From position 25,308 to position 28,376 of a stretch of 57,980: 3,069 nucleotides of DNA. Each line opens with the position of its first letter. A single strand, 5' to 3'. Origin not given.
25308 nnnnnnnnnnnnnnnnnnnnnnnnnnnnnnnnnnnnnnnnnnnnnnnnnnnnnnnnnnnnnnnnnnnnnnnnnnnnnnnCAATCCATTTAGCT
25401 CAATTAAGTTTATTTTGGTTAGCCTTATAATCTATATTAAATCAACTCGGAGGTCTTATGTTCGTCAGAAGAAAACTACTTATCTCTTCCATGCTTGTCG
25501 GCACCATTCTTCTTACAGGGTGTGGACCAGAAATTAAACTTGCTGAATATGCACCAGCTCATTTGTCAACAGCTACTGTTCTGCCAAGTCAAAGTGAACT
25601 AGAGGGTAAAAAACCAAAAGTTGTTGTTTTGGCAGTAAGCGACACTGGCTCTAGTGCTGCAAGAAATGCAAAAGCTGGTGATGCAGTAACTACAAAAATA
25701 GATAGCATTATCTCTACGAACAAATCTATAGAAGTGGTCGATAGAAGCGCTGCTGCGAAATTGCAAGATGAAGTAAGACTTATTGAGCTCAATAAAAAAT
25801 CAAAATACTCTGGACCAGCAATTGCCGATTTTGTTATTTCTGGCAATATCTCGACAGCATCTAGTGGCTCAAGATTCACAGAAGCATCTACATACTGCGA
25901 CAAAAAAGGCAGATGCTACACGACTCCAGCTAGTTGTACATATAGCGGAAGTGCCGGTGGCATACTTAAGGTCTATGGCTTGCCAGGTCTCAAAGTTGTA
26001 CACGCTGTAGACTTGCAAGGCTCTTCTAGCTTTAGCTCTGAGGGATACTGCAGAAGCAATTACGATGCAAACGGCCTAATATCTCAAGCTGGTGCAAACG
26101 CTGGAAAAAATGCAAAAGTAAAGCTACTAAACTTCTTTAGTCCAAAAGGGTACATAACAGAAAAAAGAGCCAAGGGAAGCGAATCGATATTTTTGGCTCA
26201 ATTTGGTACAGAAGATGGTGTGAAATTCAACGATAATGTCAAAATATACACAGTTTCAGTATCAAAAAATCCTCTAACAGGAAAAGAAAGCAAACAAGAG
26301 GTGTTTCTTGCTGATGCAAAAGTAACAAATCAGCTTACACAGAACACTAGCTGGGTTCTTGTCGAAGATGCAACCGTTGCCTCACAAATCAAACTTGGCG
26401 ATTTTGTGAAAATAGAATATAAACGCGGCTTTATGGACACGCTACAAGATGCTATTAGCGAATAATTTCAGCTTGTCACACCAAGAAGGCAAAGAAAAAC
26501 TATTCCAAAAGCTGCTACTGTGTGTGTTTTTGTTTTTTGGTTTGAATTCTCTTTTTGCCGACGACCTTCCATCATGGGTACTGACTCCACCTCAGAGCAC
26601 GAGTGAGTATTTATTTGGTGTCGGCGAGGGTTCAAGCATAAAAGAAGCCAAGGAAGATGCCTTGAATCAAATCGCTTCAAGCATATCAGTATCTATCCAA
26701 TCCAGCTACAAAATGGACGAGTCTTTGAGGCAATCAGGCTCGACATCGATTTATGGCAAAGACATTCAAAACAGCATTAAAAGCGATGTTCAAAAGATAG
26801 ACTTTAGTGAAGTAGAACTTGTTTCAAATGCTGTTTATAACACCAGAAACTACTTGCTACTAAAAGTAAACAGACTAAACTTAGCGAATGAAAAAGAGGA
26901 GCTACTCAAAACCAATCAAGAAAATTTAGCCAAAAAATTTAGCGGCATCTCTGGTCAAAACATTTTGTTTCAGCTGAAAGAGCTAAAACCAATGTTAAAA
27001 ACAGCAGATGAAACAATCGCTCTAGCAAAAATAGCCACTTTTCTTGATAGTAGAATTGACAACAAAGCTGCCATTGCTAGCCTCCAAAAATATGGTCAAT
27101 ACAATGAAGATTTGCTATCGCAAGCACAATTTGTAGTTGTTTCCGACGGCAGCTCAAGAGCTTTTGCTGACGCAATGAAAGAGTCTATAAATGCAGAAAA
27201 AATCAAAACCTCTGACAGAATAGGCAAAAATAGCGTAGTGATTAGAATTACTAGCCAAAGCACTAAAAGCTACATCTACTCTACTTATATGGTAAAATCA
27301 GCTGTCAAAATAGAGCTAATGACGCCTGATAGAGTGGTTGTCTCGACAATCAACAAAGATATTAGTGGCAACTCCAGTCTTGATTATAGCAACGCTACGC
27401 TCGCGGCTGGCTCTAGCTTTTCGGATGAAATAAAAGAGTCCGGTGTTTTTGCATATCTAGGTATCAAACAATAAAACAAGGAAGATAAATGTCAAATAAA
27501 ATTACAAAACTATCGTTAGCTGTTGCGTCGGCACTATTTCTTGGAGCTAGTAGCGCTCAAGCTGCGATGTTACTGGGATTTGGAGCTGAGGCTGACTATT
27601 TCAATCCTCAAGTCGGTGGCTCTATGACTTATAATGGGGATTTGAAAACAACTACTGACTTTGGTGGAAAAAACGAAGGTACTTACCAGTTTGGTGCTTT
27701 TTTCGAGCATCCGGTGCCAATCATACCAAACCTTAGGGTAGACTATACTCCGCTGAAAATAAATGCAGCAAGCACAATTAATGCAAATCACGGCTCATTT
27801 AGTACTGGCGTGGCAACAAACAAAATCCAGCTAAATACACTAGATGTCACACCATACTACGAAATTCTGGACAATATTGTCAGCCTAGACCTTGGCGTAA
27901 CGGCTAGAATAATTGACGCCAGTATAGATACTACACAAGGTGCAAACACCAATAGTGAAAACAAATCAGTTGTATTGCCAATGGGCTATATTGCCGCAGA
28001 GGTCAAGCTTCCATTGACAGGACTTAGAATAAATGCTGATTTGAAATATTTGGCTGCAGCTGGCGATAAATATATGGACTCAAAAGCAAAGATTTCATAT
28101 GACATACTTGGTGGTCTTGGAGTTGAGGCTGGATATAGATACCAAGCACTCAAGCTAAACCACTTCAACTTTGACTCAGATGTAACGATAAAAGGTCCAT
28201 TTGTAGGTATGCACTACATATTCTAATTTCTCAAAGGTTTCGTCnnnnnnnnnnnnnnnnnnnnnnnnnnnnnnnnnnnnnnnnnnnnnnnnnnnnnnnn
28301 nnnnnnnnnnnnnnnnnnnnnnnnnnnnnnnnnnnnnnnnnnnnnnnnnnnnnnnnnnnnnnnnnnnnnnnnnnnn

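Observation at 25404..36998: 11.5-kb co-directional envelope/signalling array of mostly uncharacterised genes: best candidate for an undescribed system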

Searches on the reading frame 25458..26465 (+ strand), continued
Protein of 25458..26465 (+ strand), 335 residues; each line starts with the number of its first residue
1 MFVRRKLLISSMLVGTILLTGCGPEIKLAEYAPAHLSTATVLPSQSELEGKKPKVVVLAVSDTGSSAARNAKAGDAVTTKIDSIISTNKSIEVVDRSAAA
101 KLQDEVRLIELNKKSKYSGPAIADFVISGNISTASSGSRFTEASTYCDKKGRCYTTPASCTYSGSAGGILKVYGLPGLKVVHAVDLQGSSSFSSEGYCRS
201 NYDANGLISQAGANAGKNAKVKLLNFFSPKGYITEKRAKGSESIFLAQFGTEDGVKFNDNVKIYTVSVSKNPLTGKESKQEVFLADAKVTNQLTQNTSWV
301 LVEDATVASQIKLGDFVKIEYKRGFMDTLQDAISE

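Call 100: search_protein_families(library=pfam, alignment_id=A6, max_evalue=1)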
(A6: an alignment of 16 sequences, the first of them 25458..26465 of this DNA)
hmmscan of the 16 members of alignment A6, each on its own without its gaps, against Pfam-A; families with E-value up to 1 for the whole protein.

A. member 1, window:25458-26465:+ (335 aa): 1 family
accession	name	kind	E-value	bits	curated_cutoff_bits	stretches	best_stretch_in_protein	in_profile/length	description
PF00366.26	Ribosomal_S17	-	0.17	12.4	25.9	0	79-116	23-60/68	Ribosomal protein S17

B. families by the number of members that match (of 16 scanned): 22 families
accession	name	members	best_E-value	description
PF16538.11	FlgT_C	2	0.0043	Flagellar assembly protein T, C-terminal domain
PF13036.11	LpoB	1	0.0014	Peptidoglycan-synthase activator LpoB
PF23034.1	DUF7035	1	0.021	Domain of unknown function (DUF7035)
PF16539.10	FlgT_M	1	0.027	Flagellar assembly protein T, middle domain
PF03783.19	CsgG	1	0.032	Curli production assembly/transport component CsgG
PF16386.10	DUF4995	1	0.033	Domain of unknown function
PF17356.7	PBSX_XtrA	1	0.036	Phage-like element PBSX protein XtrA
PF08292.18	RNA_pol_Rbc25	1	0.038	RNA polymerase III subunit Rpc25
PF00064.24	Neur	1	0.069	Neuraminidase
PF07376.16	Prosystemin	1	0.13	Prosystemin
PF22163.1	SipA_2nd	1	0.13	Salmonella Invasion protein A, C-terminal actin binding domain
PF07116.16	DUF1372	1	0.13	Protein of unknown function (DUF1372)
PF12445.13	FliC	1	0.14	Flagellin protein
PF20101.4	DUF6491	1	0.14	Family of unknown function (DUF6491)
PF00366.26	Ribosomal_S17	1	0.17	Ribosomal protein S17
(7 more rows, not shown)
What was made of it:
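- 25458..26465 (+): g01: lipoprotein (lipobox LLTGC) with a FlgT-like middle and C-terminal domain; CsgG/LpoB/LptE-type fold. Homologues give weak FlgT_C, FlgT_M, LpoB and CsgG Pfam hits (call 100).
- One g01 homologue weakly hits Pfam CsgG (call 100).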

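Call 103: search_protein_families(library=padloc, proteins=[window:25458-26465:+], max_evalue=0.01)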
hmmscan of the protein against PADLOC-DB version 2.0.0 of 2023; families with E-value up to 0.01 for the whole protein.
window:25458-26465:+ (335 aa): 0 families

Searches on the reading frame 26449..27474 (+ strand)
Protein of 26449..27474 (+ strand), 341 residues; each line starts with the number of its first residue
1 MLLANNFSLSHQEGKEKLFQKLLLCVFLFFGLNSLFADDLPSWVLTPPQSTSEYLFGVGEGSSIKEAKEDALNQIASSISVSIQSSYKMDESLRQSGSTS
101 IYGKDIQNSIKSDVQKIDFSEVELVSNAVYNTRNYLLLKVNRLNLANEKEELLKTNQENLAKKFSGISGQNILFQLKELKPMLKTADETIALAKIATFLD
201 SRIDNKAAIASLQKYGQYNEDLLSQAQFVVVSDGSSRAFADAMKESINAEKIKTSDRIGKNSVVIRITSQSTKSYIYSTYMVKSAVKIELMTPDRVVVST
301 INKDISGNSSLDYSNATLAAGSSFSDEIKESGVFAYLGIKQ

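Call 3: search_protein_families(library=pfam, proteins=[window:26449-27474:+], max_evalue=0.1)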
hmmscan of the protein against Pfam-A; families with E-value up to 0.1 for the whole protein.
window:26449-27474:+ (341 aa): 1 family
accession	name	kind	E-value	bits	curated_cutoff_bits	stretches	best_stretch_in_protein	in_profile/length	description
PF02169.21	LPP20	-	3.4e-08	34.2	25.9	1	41-125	1-85/97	LPP20 lipoprotein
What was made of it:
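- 26449..27474 (+): g02: secreted 341-aa protein with an N-terminal Lpp20 domain (HP1454-like). Pfam LPP20 3.4e-8, above the cut-off (call 3).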

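Call 5: search_protein_families(library=ncbifam, proteins=[window:26449-27474:+], max_evalue=0.1)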
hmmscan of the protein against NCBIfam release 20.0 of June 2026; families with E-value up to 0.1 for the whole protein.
window:26449-27474:+ (341 aa): 2 families
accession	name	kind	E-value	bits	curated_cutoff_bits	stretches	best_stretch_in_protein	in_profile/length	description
NF001545.0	PRK00373.1-4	equivalog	0.019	14.7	226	1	127-196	7-75/216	V-type ATP synthase subunit D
NF033856.1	T4SS_effec_BID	subfamily_domain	0.024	14.6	45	1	119-174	19-74/109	BID domain-containing T4SS effector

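Call 96: search_solved_structures(query=window:26449-27474:+, max_evalue=10, show_alignments=1)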
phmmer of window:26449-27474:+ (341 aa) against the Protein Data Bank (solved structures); distinct sequences matched with E-value up to 10: 5.
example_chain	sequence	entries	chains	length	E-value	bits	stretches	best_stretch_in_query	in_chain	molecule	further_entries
4kzs_A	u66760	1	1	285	0.044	16.5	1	51-142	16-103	LPP20 lipofamily protein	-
1fxk_C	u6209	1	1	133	0.15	14.7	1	38-95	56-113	PROTEIN (PREFOLDIN)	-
4jlr_S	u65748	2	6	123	0.27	13.9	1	103-156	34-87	RSV_1Isea designed scaffold | Epitope Scaffold rsv_1isea_FFL_001_C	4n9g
6avf_B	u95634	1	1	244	1.6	11.4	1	58-122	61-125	T-cell receptor beta variable 28,TCR beta chain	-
6at6_B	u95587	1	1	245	1.6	11.4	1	58-122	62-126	T-cell receptor beta variable 28, Human nkt tcr beta chain chimera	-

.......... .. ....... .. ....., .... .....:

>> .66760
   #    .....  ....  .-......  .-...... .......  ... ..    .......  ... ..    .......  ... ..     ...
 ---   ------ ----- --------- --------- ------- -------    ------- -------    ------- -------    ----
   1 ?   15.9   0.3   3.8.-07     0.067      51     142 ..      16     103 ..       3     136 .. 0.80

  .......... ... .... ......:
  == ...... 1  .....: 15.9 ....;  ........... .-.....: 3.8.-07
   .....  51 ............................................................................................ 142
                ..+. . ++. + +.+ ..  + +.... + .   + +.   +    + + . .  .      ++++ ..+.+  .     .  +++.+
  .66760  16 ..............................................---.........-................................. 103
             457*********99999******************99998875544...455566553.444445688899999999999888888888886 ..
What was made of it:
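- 26449..27474 (+): Weak match to H. pylori HP1454, 4kzs, E 0.044 (call 96).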

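Call 103: search_protein_families(library=padloc, proteins=[window:26449-27474:+], max_evalue=0.01)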
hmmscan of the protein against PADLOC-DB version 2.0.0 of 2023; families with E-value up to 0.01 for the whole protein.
window:26449-27474:+ (341 aa): 0 families

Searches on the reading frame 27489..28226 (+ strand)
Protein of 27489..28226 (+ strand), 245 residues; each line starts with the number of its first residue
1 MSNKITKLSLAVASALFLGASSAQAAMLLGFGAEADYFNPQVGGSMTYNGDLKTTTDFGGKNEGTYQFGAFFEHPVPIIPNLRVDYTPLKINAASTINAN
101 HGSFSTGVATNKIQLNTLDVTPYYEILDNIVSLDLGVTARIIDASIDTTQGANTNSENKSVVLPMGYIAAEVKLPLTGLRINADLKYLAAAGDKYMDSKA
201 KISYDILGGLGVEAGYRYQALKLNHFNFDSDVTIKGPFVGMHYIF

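Call 3: search_protein_families(library=pfam, proteins=[window:27489-28226:+], max_evalue=0.1)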
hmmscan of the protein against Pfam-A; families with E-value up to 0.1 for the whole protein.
window:27489-28226:+ (245 aa): 1 family
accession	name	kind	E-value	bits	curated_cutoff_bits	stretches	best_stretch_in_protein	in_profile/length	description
PF07437.17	YfaZ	-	0.00042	20.4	23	1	192-243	128-178/180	YfaZ precursor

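Call 5: search_protein_families(library=ncbifam, proteins=[window:27489-28226:+], max_evalue=0.1)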
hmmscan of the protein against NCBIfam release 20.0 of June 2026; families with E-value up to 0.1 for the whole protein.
window:27489-28226:+ (245 aa): 1 family
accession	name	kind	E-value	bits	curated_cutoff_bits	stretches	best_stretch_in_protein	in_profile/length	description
TIGR04219.1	OMP_w_GlyGly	subfamily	7.6e-61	205.3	105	1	10-245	4-234/234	TIGR04219 family outer membrane beta-barrel protein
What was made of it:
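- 27489..28226 (+): g03: small outer-membrane beta-barrel protein, TIGR04219 family. NCBIfam TIGR04219 7.6e-61, 205 bits against a cut-off of 105 (call 5).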
